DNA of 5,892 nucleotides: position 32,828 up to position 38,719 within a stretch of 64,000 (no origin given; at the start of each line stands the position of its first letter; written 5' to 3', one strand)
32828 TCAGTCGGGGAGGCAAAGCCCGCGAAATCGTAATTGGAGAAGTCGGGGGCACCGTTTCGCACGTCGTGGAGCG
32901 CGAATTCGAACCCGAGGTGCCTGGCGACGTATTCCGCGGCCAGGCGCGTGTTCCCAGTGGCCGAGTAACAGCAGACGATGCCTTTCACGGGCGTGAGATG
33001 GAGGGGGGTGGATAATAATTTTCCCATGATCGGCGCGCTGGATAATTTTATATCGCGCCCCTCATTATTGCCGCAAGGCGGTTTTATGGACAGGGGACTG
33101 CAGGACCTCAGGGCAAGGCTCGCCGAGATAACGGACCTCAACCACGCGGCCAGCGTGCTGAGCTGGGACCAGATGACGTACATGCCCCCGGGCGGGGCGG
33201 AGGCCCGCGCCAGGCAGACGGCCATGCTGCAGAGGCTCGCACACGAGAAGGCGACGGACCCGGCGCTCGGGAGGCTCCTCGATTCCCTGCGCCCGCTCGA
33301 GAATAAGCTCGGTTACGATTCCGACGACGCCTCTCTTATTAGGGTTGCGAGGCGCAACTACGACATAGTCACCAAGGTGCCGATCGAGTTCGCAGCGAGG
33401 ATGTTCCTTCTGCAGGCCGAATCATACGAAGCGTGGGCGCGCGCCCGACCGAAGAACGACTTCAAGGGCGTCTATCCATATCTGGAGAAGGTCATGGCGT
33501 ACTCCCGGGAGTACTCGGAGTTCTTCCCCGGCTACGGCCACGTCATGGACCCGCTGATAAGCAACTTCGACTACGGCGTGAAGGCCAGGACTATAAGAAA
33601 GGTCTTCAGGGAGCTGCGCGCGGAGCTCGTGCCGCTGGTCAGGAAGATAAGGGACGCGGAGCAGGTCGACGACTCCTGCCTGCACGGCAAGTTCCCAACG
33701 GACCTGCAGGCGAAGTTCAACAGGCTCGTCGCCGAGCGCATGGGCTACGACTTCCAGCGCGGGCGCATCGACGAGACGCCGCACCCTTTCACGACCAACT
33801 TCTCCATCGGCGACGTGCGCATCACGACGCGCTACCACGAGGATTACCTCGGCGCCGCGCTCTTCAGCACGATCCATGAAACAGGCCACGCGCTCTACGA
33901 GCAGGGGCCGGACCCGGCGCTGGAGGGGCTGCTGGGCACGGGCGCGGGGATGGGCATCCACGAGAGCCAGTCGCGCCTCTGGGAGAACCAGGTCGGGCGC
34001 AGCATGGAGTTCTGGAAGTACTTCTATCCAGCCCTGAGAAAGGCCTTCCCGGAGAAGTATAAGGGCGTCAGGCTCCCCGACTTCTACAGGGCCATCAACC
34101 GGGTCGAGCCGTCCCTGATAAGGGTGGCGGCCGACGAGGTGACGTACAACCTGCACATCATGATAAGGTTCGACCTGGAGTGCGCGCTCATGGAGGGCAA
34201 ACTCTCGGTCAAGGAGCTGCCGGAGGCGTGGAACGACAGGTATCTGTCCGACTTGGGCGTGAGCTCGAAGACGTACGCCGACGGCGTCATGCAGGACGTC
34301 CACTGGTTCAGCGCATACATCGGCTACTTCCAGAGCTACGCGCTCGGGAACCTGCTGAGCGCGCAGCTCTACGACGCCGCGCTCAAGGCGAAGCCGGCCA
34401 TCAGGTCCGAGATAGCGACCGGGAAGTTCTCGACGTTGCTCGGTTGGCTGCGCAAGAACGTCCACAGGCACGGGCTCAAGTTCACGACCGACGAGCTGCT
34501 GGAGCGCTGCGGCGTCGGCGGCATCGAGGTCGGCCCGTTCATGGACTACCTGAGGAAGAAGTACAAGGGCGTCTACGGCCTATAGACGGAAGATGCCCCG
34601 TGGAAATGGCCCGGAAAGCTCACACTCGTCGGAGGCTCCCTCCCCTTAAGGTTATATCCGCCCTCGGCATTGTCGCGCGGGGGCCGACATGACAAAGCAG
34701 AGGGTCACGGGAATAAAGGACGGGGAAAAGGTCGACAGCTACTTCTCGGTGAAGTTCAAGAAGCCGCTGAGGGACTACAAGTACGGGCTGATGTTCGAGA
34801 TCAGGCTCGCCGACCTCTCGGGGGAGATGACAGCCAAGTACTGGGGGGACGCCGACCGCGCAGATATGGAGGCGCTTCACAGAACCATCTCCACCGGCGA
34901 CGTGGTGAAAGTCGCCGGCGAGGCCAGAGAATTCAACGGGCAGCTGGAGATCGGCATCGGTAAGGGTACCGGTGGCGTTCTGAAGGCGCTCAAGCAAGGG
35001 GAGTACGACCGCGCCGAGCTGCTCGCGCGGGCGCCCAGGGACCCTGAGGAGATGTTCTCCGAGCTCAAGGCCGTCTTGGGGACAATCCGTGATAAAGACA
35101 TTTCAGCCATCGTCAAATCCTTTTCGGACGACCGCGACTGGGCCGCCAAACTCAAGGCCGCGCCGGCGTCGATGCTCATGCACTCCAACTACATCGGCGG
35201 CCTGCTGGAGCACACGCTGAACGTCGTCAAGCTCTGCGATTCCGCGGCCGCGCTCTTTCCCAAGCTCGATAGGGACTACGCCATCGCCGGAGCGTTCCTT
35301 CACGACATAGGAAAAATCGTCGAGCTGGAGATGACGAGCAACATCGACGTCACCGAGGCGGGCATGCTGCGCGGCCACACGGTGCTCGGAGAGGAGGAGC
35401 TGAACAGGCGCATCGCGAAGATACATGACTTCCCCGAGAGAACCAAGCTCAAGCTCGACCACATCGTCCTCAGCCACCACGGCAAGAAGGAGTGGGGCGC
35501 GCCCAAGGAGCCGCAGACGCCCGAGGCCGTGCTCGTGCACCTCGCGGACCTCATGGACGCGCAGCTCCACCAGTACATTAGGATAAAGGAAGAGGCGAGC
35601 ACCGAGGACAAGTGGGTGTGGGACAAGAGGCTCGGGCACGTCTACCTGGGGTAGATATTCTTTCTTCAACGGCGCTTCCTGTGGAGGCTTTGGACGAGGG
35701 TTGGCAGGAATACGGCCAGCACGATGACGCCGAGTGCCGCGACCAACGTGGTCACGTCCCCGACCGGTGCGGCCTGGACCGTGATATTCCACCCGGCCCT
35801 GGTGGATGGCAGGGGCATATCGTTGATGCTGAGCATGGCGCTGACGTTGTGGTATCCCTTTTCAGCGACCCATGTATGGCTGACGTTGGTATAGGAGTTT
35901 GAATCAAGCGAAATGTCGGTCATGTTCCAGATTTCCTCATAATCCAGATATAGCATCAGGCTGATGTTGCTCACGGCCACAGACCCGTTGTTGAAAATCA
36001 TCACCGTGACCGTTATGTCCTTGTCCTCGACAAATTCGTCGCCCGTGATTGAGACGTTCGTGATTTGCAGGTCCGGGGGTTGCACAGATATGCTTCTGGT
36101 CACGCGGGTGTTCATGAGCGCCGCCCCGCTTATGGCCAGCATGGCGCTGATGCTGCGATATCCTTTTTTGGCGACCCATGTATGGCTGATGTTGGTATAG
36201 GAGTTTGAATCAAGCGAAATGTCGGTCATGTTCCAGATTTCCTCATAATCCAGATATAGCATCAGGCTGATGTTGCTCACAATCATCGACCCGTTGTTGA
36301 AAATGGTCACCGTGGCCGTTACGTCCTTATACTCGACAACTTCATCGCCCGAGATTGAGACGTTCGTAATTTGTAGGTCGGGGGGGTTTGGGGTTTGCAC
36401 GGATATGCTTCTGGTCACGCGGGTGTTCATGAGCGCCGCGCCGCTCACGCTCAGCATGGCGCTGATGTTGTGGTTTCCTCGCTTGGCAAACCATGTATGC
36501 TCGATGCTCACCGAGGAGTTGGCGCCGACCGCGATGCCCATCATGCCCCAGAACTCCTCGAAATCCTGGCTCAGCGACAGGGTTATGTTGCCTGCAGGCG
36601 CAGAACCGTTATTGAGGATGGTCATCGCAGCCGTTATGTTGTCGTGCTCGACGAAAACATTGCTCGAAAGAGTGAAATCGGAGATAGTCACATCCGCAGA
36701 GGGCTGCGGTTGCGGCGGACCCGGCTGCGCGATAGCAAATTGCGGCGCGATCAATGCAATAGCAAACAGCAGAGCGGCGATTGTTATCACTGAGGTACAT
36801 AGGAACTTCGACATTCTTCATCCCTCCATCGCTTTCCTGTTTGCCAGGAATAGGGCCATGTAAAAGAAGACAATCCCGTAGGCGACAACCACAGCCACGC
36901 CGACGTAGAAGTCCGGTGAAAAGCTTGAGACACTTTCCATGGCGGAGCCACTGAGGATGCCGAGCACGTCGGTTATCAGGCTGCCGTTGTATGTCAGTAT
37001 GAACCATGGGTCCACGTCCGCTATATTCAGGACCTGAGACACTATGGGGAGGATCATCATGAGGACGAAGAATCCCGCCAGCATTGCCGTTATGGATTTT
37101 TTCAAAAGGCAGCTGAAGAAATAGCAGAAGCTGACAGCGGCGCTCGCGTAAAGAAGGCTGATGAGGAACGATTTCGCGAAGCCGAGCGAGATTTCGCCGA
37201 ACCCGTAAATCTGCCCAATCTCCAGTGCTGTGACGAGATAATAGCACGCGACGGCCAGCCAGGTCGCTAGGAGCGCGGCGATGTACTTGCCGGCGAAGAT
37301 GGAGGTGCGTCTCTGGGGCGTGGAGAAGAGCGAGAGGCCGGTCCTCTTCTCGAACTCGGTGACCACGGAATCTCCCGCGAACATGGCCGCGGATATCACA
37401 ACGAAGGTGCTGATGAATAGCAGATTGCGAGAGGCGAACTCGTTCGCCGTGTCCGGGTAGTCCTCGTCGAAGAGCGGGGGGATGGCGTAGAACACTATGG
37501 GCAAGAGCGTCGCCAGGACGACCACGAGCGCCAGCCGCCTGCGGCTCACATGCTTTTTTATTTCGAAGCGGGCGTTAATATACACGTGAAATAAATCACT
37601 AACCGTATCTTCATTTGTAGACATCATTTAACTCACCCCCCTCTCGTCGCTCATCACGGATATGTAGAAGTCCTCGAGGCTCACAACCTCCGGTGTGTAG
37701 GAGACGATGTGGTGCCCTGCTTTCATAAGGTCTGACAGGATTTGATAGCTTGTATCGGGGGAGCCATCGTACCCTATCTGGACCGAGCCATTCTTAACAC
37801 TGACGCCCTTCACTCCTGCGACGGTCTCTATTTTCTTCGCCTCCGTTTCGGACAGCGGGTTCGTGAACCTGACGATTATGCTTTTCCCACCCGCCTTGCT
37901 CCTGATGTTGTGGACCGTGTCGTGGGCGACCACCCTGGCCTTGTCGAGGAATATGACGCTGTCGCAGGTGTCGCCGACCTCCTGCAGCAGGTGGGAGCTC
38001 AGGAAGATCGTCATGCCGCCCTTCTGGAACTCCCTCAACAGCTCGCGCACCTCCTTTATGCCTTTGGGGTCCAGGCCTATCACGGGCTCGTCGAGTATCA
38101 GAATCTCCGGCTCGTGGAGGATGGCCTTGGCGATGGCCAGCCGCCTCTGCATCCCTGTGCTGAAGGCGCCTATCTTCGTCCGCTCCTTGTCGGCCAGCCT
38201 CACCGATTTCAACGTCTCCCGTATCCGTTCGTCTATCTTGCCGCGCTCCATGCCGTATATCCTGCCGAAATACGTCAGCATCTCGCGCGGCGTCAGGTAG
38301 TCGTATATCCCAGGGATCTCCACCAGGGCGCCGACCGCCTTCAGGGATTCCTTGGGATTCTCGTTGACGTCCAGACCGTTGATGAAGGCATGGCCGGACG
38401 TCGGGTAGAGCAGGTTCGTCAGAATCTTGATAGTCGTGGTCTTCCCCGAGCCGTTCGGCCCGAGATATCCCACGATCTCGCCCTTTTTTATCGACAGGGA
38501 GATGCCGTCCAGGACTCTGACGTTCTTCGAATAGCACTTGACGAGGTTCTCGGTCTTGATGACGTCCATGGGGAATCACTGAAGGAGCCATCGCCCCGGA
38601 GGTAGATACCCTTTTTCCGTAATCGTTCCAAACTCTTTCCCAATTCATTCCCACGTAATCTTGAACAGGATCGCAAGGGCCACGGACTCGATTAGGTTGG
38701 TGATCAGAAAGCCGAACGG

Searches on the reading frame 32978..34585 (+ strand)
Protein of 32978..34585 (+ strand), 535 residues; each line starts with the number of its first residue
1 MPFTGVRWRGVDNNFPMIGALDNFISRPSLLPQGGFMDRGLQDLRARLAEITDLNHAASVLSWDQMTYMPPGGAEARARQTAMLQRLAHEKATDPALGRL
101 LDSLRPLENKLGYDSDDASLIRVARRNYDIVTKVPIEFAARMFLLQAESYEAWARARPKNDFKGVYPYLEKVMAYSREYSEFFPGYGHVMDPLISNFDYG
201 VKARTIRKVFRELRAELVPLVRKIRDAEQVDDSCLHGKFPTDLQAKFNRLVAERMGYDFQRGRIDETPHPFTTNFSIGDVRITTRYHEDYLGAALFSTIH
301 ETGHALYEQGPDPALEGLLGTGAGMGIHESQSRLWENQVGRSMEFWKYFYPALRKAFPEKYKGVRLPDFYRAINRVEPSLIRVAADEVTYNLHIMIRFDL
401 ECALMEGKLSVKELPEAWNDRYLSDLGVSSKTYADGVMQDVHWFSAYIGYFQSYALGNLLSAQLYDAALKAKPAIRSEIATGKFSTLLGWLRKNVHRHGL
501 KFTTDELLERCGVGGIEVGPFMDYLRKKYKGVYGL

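Call 10: search_protein_families(library=pfam, proteins=[window:32978-34585:+], max_evalue=0.001)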
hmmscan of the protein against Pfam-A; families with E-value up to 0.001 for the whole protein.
window:32978-34585:+ (535 aa): 1 family
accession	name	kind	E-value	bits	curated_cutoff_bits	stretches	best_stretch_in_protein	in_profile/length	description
PF02074.21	Peptidase_M32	-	5.3e-164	546.9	25.1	1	44-529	2-489/489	Carboxypeptidase Taq (M32) metallopeptidase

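Call 12: find_encoding_contigs(protein=window:32978-34585:+, flank=10000, max_places=6)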
Protein window:32978-34585:+ (535 aa): no gene with exactly this product is on record in the collection.

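Call 71: search_protein_families(library=ncbifam, proteins=[window:32978-34585:+], max_evalue=0.00001)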
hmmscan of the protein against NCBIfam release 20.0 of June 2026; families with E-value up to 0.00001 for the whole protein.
window:32978-34585:+ (535 aa): 0 families

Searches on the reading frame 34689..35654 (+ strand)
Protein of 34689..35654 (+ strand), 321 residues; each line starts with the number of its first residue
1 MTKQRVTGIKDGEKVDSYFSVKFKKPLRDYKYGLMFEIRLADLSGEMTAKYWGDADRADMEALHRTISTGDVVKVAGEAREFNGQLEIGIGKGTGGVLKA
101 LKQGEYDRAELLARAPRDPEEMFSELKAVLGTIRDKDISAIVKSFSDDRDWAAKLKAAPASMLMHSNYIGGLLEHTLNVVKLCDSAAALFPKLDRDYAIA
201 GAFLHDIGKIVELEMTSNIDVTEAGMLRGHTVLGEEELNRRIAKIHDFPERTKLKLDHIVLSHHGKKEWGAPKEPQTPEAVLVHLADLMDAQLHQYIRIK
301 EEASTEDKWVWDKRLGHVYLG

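Call 10: search_protein_families(library=pfam, proteins=[window:34689-35654:+], max_evalue=0.001)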
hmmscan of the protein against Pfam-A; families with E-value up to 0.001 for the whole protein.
window:34689-35654:+ (321 aa): 2 families
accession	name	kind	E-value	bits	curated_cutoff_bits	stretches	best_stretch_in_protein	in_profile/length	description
PF01966.28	HD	-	2.8e-15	57.1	22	1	173-291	2-115/116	HD domain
PF01336.31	tRNA_anti-codon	-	5.5e-06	26.7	27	1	33-88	15-67/75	OB-fold nucleic acid binding domain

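Call 71: search_protein_families(library=ncbifam, proteins=[window:34689-35654:+], max_evalue=0.00001)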
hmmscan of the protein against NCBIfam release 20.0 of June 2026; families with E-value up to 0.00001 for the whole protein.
window:34689-35654:+ (321 aa): 3 families
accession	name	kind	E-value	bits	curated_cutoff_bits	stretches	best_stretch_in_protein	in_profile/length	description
NF010007.0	PRK13480.1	equivalog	1.1e-42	146.3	460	1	4-297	3-284/314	3'-5' exoribonuclease YhaM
TIGR00277.1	HDIG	domain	4e-08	33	27.6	1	171-241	4-68/84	HDIG domain-containing metalloprotein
TIGR01596.1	cas3_HD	equivalog_domain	5e-06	26.7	43.45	1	172-303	1-120/178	CRISPR-associated endonuclease Cas3''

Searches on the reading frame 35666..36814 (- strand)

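Call 11: search_protein_families(library=pfam, proteins=[window:35666-36814:-], max_evalue=0.001)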
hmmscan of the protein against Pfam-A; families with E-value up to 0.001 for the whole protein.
window:35666-36814:- (382 aa): 3 families
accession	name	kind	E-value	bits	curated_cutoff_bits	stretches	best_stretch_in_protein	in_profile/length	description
PF07705.17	CARDB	-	1.4e-20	73.8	22.7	2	247-321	2-76/101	CARDB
PF09478.16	CBM49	-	3.3e-08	34.2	23.4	0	268-309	20-59/80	Carbohydrate binding domain CBM49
PF05753.20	TRAP_beta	-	1.4e-07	31.6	22.4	0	49-80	26-57/178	Translocon-associated protein beta (TRAPB)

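Call 71: search_protein_families(library=ncbifam, proteins=[window:35666-36814:-], max_evalue=0.00001)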
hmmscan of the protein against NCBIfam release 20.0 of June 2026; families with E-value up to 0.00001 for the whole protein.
window:35666-36814:- (382 aa): 0 families

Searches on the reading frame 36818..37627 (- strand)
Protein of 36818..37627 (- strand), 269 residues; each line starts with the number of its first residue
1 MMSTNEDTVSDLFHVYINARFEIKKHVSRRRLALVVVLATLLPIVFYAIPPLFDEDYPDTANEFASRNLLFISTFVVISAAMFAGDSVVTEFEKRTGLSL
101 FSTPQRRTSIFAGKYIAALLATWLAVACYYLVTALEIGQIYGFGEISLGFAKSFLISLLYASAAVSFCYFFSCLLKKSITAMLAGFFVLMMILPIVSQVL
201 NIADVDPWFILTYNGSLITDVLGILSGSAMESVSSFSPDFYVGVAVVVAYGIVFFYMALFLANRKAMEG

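Call 11: search_protein_families(library=pfam, proteins=[window:36818-37627:-], max_evalue=0.001)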
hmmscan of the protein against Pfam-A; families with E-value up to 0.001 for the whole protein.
window:36818-37627:- (269 aa): 4 families
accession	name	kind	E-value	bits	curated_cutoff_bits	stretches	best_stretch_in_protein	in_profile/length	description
PF12679.13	ABC2_membrane_2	-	5.1e-10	39.5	27.2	1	22-255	7-271/283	ABC-2 family transporter protein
PF01061.29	ABC2_membrane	-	6.9e-09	36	26.9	1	31-218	24-199/211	ABC-2 type transporter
PF12698.13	ABC2_membrane_3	-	1.1e-07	31.8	31.6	1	64-255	164-342/347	ABC-2 family transporter protein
PF12730.13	ABC2_membrane_4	-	9.6e-07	29.4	27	1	22-190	5-177/179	ABC-2 family transporter protein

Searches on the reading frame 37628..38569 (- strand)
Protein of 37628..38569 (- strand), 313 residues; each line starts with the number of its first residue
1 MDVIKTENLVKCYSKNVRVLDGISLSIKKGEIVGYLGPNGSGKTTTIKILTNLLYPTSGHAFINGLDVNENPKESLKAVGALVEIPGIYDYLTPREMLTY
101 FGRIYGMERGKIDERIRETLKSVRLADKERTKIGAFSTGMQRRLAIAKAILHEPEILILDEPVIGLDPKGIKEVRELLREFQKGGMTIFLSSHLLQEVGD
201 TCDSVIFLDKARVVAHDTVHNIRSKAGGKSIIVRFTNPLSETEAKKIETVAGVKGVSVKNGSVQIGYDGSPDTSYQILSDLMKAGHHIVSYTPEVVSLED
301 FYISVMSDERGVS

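Call 11: search_protein_families(library=pfam, proteins=[window:37628-38569:-], max_evalue=0.001)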
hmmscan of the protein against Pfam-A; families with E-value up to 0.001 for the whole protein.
window:37628-38569:- (313 aa): 3 families
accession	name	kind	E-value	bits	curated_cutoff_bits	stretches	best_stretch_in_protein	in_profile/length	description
PF00005.33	ABC_tran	-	5.3e-29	102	25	1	20-163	1-136/137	ABC transporter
PF13304.12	AAA_21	-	1.3e-14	55.5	27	1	129-193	231-298/304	AAA domain, putative AbiEii toxin, Type IV TA system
PF13732.12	DrrA1-3_C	-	6.2e-07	30.5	27.4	1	218-305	2-80/81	ATP-binding protein DrrA1-3-like, C-terminal domain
